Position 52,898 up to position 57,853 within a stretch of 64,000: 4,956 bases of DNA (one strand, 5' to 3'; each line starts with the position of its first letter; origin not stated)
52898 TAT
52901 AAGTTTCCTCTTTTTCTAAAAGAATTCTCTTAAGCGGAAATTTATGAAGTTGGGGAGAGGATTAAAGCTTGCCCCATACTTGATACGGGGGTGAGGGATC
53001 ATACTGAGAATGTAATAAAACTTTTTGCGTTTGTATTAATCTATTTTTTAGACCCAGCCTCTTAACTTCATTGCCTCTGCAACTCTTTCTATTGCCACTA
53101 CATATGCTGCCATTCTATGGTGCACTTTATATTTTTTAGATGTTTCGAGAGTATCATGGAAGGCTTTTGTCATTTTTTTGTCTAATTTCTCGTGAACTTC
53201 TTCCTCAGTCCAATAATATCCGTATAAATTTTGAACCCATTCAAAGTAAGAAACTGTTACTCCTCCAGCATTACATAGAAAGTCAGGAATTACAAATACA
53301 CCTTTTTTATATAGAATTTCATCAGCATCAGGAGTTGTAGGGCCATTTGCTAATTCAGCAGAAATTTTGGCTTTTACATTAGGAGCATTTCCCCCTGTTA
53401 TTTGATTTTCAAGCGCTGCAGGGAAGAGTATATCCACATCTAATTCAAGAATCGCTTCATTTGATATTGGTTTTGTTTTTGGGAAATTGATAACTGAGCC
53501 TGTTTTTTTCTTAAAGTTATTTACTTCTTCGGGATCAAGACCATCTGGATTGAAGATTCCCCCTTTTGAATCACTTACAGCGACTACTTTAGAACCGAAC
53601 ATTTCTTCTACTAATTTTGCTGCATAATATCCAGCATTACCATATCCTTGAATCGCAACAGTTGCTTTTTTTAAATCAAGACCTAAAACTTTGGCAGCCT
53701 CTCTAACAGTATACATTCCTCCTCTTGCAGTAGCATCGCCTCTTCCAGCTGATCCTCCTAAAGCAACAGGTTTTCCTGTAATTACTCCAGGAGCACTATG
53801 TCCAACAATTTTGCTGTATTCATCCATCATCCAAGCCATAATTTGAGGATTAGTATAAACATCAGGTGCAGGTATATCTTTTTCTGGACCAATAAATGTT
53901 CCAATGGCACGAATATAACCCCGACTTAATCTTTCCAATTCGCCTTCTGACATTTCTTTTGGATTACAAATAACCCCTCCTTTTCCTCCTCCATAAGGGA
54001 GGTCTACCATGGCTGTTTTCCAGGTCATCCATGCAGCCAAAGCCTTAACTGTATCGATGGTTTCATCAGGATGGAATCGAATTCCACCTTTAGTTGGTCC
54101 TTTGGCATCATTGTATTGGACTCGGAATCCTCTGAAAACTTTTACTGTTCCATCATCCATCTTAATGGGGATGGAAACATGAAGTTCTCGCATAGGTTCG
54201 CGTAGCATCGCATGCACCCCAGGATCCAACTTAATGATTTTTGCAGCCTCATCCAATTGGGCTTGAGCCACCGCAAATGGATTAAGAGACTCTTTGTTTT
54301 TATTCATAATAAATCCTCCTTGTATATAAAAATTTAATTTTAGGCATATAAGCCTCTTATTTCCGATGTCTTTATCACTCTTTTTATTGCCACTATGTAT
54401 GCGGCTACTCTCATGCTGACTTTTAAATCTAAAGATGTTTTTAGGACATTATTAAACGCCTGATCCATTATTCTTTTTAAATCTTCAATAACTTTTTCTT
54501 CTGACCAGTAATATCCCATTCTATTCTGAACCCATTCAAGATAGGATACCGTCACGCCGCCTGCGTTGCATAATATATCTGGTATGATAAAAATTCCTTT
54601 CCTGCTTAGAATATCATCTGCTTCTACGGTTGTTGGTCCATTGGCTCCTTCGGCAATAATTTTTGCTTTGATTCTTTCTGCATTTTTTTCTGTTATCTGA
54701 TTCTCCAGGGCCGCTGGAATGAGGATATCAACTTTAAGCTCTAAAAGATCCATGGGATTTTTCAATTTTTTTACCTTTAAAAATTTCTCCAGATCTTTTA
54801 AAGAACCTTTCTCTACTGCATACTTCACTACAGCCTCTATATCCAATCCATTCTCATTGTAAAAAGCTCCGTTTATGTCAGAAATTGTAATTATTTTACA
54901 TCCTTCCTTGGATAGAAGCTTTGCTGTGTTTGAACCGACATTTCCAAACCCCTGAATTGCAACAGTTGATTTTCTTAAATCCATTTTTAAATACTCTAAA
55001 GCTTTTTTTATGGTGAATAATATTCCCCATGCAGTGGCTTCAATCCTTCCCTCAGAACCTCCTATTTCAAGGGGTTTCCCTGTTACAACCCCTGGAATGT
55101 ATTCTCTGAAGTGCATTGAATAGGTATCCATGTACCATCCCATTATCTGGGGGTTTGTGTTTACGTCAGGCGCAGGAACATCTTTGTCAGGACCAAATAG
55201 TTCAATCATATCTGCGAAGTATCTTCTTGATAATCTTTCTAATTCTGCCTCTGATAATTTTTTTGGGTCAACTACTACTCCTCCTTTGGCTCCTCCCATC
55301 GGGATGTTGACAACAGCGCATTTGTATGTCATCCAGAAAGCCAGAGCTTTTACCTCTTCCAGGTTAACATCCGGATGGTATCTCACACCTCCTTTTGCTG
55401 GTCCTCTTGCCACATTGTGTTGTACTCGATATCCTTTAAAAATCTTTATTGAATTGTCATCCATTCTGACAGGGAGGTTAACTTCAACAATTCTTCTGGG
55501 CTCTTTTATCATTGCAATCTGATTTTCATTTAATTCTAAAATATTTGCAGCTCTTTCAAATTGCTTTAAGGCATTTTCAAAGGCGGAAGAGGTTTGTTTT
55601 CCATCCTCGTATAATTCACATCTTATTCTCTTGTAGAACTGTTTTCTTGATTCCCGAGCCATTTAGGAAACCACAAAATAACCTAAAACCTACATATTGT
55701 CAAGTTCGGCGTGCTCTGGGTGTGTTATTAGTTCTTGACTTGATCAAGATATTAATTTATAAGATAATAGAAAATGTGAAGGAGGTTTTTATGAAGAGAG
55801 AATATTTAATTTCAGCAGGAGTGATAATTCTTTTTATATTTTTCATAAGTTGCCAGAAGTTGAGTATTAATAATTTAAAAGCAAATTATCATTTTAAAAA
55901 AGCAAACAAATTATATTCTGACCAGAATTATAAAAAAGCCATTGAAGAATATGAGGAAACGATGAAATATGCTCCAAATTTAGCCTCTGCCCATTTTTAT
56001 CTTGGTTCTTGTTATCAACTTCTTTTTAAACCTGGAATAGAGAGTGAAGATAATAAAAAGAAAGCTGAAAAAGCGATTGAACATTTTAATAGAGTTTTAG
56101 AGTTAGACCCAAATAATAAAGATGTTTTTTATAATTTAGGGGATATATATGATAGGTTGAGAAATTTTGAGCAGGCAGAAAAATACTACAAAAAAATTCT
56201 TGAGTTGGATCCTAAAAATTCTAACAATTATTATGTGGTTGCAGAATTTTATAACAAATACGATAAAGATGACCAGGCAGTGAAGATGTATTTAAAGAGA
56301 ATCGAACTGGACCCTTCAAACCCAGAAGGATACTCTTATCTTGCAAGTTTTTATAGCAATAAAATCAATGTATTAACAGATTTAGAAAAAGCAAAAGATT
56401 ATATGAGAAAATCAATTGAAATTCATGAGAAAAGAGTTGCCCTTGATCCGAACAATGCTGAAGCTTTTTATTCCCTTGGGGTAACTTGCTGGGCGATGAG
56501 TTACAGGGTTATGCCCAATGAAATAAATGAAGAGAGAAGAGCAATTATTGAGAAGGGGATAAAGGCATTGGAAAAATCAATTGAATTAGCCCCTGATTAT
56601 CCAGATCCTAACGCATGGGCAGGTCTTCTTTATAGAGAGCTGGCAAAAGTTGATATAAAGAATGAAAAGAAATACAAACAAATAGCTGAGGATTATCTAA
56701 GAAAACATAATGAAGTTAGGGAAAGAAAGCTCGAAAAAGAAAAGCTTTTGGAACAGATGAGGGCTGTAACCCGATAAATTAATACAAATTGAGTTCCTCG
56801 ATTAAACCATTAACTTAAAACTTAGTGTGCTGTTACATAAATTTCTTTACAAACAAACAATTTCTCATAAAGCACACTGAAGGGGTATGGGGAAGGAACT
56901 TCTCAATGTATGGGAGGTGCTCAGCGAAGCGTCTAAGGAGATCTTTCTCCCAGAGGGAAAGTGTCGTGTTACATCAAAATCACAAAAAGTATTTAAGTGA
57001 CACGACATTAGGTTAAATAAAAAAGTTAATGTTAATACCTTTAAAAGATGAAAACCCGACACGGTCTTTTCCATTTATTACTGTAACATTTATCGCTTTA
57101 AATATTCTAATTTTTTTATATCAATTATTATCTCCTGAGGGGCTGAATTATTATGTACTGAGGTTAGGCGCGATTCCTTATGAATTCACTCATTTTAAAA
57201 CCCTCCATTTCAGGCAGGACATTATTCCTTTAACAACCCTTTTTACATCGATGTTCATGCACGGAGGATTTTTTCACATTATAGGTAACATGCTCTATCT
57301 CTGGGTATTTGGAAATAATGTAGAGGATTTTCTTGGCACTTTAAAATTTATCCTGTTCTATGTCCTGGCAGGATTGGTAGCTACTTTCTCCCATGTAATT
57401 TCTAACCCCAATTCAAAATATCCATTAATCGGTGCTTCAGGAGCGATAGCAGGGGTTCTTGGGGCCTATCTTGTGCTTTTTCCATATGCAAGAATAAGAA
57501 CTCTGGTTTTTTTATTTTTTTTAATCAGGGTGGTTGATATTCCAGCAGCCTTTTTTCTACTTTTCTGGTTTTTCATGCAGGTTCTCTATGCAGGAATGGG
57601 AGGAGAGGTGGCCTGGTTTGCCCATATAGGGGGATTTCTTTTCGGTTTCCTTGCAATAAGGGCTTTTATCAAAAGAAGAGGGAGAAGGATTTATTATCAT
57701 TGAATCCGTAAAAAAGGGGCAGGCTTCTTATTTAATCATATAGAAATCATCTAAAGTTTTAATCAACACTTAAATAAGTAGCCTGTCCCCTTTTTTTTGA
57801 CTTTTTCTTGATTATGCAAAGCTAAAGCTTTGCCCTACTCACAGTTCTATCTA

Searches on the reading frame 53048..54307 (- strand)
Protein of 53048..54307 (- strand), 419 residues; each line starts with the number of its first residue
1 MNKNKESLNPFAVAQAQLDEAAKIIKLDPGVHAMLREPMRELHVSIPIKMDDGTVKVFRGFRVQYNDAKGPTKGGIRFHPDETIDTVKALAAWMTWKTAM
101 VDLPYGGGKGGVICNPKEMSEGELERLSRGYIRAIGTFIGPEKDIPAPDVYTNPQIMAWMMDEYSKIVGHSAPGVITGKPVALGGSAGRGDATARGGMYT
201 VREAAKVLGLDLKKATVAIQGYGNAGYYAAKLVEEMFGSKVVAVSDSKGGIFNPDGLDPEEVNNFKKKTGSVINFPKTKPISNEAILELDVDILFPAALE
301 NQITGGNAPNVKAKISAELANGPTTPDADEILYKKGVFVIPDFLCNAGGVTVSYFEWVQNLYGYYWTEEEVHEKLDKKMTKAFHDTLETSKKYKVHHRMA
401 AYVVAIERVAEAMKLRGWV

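Call 3: search_protein_families(library=pfam, proteins=[window:53048-54307:-])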
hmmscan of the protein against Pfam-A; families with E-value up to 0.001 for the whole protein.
window:53048-54307:- (419 aa): 2 families
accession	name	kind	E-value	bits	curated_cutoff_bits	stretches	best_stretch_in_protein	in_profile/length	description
PF00208.27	ELFV_dehydrog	-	1.7e-85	287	23.4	1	184-417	1-241/241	Glutamate/Leucine/Phenylalanine/Valine dehydrogenase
PF02812.23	ELFV_dehydrog_N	-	5.9e-59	197.8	25.3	1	38-166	1-129/129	Glu/Leu/Phe/Val dehydrogenase, dimerisation domain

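Call 4: search_protein_families(library=ncbifam, proteins=[window:53048-54307:-])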
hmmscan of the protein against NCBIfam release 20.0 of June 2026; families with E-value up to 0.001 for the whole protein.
window:53048-54307:- (419 aa): 9 families
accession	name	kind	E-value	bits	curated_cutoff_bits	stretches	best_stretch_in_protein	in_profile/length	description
NF040817.1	GdhA_Arch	equivalog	6.5e-206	684.4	750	1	9-419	5-417/419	glutamate dehydrogenase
NF041398.1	GluDhGdhB_Halo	equivalog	1.1e-143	479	620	1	12-417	5-407/410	glutamate dehydrogenase GdhB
NF006929.0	PRK09414.1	equivalog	1.8e-82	277.7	536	1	32-418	51-444/445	NADP-specific glutamate dehydrogenase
NF010633.0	PRK14030.1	subfamily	6.1e-66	223.3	743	1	35-418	50-444/445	glutamate dehydrogenase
NF010634.0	PRK14031.1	equivalog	1.9e-61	207.9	822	1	43-417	58-442/444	NADP-specific glutamate dehydrogenase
NF035922.1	Trp_DH_ScyB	equivalog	9.4e-20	70.9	600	1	70-415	36-345/346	tryptophan dehydrogenase ScyB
NF004912.0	PRK06270.1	equivalog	1.2e-07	31.4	373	1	237-309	35-109/343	homoserine dehydrogenase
NF047886.1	AmOxnSyBioU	equivalog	8.2e-06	25.1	600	1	217-289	1-73/323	(S)-8-amino-7-oxononanoate synthase BioU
NF005002.0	PRK06392.1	equivalog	0.00047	19.2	296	1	236-295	32-89/329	homoserine dehydrogenase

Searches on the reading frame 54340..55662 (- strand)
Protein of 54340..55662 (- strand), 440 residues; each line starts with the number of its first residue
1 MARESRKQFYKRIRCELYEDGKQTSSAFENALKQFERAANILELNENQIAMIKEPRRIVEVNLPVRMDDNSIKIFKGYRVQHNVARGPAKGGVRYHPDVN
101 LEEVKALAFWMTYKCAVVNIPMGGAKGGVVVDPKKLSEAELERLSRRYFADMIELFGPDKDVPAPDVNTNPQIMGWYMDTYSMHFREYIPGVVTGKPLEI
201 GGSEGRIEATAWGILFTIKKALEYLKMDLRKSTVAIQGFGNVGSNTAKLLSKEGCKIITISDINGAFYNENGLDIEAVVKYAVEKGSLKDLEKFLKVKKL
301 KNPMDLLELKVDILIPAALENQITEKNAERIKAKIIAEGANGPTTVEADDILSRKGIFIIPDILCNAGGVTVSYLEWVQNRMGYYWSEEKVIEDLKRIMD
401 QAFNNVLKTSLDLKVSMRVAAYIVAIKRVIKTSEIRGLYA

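Call 3: search_protein_families(library=pfam, proteins=[window:54340-55662:-])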
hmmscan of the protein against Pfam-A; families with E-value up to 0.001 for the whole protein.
window:54340-55662:- (440 aa): 6 families
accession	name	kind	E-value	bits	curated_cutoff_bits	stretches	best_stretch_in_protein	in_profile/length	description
PF00208.27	ELFV_dehydrog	-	1.1e-82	277.8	23.4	1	201-437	1-241/241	Glutamate/Leucine/Phenylalanine/Valine dehydrogenase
PF02812.23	ELFV_dehydrog_N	-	3e-59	198.8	25.3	1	55-182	1-128/129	Glu/Leu/Phe/Val dehydrogenase, dimerisation domain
PF02826.25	2-Hacid_dh_C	-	5.4e-05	23.1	25.1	1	210-262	21-67/178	D-isomer specific 2-hydroxyacid dehydrogenase, NAD binding domain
PF00899.27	ThiF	-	0.00023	20.9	28.1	1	228-262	17-51/238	ThiF family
PF05088.18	Bac_GDH_CD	-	0.00053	19.1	22.8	0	325-376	396-447/497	Bacterial NAD-glutamate dehydrogenase, catalytic domain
PF02737.24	3HCDH_N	-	0.00088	19.7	22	0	233-322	1-90/180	3-hydroxyacyl-CoA dehydrogenase, NAD binding domain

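Call 4: search_protein_families(library=ncbifam, proteins=[window:54340-55662:-])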
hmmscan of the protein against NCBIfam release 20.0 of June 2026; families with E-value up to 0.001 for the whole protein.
window:54340-55662:- (440 aa): 11 families
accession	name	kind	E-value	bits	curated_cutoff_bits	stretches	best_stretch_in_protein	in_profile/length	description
NF040817.1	GdhA_Arch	equivalog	6.1e-172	572.5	750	1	26-439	5-417/419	glutamate dehydrogenase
NF041398.1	GluDhGdhB_Halo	equivalog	1.5e-151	504.9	620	1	26-439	2-409/410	glutamate dehydrogenase GdhB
NF006929.0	PRK09414.1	equivalog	2.5e-85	287.1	536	1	46-435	48-441/445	NADP-specific glutamate dehydrogenase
NF010633.0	PRK14030.1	subfamily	1.3e-71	242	743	1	48-412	46-416/445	glutamate dehydrogenase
NF010634.0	PRK14031.1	equivalog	2e-67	227.6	822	1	46-409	44-412/444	NADP-specific glutamate dehydrogenase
NF035922.1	Trp_DH_ScyB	equivalog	1.1e-29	103.5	600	1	81-434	30-344/346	tryptophan dehydrogenase ScyB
NF004912.0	PRK06270.1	equivalog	6.1e-07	29.1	373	1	232-332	4-112/343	homoserine dehydrogenase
NF004474.0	PRK05808.1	subfamily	1e-05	25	408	1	232-323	4-95/283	3-hydroxybutyryl-CoA dehydrogenase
NF047886.1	AmOxnSyBioU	equivalog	2.9e-05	23.3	600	1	234-294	1-62/323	(S)-8-amino-7-oxononanoate synthase BioU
NF005002.0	PRK06392.1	equivalog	9.9e-05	21.4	296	1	234-317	6-91/329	homoserine dehydrogenase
TIGR03911.1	pyrrolys_PylD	equivalog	0.00042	19.5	150.05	1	211-275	127-188/266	3-methylornithyl-N6-L-lysine dehydrogenase PylD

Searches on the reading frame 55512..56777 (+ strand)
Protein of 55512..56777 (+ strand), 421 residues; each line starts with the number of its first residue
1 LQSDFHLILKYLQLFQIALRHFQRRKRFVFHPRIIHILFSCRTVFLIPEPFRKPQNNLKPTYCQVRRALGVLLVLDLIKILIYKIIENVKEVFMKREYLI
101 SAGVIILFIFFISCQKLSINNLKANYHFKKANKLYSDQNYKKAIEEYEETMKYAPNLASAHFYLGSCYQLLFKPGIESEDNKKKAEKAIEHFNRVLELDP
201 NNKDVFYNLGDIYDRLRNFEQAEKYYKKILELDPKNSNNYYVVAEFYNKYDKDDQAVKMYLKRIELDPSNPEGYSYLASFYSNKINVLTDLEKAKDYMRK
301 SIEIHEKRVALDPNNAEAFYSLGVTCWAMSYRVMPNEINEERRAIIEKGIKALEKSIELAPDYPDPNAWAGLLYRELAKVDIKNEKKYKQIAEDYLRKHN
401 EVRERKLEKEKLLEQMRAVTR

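Call 69: search_protein_families(library=pfam, max_evalue=0.01, proteins=[window:55512-56777:+])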
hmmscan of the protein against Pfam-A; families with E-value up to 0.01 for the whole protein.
window:55512-56777:+ (421 aa): 22 families
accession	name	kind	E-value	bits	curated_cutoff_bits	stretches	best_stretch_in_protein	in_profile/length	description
PF13414.12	TPR_11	-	2.2e-27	94.9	26.8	3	184-213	9-38/42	TPR repeat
PF13431.12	TPR_17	-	1.7e-25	87.6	24.4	2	192-223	2-33/34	Tetratricopeptide repeat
PF07719.23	TPR_2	-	2.7e-19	68.1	27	3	205-236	3-34/34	Tetratricopeptide repeat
PF00515.34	TPR_1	-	4.1e-18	64.8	27.8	2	204-236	2-34/34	Tetratricopeptide repeat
PF13181.12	TPR_8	-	2e-16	59.1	25.7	1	205-236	3-34/34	Tetratricopeptide repeat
PF14559.12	TPR_19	-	7.9e-16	58.6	25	2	183-224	5-46/68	Tetratricopeptide repeat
PF13428.12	TPR_14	-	6.4e-15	54.6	23.5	1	206-241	4-39/44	Tetratricopeptide repeat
PF13424.12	TPR_12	-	1e-13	51.7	30.1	1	184-234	18-76/77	Tetratricopeptide repeat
PF13432.12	TPR_16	-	6.8e-13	49.2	32.7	1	186-236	14-64/65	Tetratricopeptide repeat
PF13176.12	TPR_7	-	1.2e-09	37.9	27.9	1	207-237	3-33/36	Tetratricopeptide repeat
PF13174.12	TPR_6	-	5.6e-08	33.4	26.3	1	204-235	1-32/33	Tetratricopeptide repeat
PF20431.4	E_motif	-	1.8e-07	31.7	27.3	1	218-255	3-40/63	E motif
PF24575.1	TPR_Slam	-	9.1e-07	29.7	35.2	0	127-165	50-88/104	Surface lipoprotein assembly modifier, N-terminal TPR repeats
PF23914.1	TPR_CcmH_CycH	-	1.2e-06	28.9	42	2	138-240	64-158/158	Cytochrome c-type biogenesis protein H TPR domain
PF12895.13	ANAPC3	-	3.6e-06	27.6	27.2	1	182-260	2-79/82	Anaphase-promoting complex, cyclosome, subunit 3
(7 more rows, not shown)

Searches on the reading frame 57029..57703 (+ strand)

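Call 69: search_protein_families(library=pfam, max_evalue=0.01, proteins=[window:57029-57703:+])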
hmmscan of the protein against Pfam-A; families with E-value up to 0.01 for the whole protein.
window:57029-57703:+ (224 aa): 2 families
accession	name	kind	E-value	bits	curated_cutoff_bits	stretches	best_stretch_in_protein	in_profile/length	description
PF01694.28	Rhomboid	-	2.7e-34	118.8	22.6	1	69-214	5-141/143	Rhomboid domain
PF08551.15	DUF1751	-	0.0043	18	22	1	69-121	9-61/99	Eukaryotic integral membrane protein (DUF1751)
